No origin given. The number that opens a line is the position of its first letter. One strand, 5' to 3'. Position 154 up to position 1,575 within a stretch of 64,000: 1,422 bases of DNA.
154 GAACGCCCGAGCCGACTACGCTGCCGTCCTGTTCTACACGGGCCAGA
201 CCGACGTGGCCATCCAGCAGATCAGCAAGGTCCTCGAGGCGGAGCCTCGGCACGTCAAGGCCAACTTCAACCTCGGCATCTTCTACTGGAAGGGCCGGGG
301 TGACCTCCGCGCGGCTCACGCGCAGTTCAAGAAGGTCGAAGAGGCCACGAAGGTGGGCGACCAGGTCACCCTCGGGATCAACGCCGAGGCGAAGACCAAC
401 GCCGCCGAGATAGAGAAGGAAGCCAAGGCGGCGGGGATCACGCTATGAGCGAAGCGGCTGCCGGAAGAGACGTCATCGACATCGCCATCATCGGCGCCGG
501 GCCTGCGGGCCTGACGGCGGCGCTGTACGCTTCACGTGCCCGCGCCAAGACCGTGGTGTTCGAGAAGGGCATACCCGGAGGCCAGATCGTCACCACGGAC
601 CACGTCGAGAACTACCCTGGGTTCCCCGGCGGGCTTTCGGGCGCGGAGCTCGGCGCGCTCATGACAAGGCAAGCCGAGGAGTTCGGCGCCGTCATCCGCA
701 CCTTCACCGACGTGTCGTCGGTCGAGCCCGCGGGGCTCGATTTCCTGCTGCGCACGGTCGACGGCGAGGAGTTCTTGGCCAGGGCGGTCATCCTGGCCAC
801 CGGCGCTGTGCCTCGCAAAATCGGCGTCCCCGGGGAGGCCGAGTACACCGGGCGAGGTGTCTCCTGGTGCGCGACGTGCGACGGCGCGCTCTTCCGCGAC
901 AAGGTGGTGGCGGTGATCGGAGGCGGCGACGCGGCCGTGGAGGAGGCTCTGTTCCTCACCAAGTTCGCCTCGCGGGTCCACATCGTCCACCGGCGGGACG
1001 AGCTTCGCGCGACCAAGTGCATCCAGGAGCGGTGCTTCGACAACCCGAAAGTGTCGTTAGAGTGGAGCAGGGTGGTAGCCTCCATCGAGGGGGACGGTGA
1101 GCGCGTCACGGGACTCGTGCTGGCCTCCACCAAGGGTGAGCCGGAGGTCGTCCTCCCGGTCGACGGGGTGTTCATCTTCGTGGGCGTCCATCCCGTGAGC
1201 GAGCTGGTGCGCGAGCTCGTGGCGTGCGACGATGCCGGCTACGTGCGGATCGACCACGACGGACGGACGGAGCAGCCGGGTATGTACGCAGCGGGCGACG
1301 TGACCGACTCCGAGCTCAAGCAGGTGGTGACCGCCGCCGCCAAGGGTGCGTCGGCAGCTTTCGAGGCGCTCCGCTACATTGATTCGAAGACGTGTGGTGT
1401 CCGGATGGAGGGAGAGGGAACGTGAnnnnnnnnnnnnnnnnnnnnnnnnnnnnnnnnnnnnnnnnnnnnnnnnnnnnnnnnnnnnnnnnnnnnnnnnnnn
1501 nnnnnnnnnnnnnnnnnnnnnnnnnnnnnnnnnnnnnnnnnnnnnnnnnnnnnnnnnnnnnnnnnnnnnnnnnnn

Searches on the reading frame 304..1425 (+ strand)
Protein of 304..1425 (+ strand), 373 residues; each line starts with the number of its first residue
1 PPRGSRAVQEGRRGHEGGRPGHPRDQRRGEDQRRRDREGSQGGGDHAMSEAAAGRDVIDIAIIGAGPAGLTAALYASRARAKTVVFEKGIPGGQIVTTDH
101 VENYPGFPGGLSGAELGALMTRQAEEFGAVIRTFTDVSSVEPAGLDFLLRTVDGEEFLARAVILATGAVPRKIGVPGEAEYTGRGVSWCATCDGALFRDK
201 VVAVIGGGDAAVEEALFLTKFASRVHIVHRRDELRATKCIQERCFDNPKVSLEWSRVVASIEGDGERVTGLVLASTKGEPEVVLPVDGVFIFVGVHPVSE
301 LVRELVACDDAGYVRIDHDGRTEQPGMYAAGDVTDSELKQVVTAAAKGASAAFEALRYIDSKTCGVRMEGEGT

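Call 56: search_protein_families(library=pfam, proteins=[window:304-1425:+], max_evalue=0.00001)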
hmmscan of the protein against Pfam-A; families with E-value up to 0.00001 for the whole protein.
window:304-1425:+ (373 aa): 8 families
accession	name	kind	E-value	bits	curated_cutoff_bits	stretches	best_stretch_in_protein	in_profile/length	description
PF07992.20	Pyr_redox_2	-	3.5e-54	184.6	26.1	1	59-348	2-291/291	Pyridine nucleotide-disulphide oxidoreductase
PF13738.12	Pyr_redox_3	-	1.7e-21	77.2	30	1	114-331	81-305/305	Pyridine nucleotide-disulphide oxidoreductase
PF00070.33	Pyr_redox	-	9e-19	68.2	22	1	202-274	2-80/82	Pyridine nucleotide-disulphide oxidoreductase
PF01266.30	DAO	-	1.9e-10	41.3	27.9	1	59-93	1-37/353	FAD dependent oxidoreductase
PF03486.20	HI0933_like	-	1.3e-08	35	50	0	59-89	2-32/244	HI0933-like protein Rossmann domain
PF01134.28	GIDA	-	3.9e-08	33.2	22.1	0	59-140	1-72/391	Glucose inhibited division protein A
PF00890.30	FAD_binding_2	-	4.3e-08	33.2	20.4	1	59-95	1-38/414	FAD binding domain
PF13450.12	NAD_binding_8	-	2.5e-06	28.1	21.9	1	62-105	1-41/68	NAD(P)-binding Rossmann-like domain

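Call 67: find_encoding_contigs(protein=window:445-1425:+, flank=10000, max_places=4)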
Protein window:445-1425:+ (326 aa): 1 contig read that carries it; 1 place shown.
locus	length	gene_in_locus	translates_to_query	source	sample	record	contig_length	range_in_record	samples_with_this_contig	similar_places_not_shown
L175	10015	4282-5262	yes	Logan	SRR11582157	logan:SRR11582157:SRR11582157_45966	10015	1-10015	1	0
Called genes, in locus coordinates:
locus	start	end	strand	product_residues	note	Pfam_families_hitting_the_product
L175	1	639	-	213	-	?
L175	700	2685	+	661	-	-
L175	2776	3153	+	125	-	-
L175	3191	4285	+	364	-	PF13638:PIN_4, PF13428:TPR_14 (faint), PF13432:TPR_16 (faint), PF14559:TPR_19 (faint), PF14561:TPR_20 (faint), PF13431:TPR_17 (faint)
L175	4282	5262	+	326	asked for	PF03486:HI0933_like (faint), PF07992:Pyr_redox_2, PF00890:FAD_binding_2 (weak), PF01134:GIDA (faint), PF01266:DAO (weak), PF13450:NAD_binding_8 (weak), PF13738:Pyr_redox_3, PF00070:Pyr_redox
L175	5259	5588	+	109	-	PF00085:Thioredoxin, PF13098:Thioredoxin_2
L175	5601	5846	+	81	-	-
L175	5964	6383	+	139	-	PF01402:RHH_1, PF08753:NikR_C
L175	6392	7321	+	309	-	PF01891:CbiM, PF13190:PDGLE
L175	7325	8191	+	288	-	PF02361:CbiQ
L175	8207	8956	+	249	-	PF00005:ABC_tran, PF13304:AAA_21 (faint)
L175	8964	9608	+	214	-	-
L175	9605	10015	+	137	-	?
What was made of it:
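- Tried and rejected: A thioredoxin-reductase look-up reached only 4 kb past the window start and showed nothing relevant (call 67).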
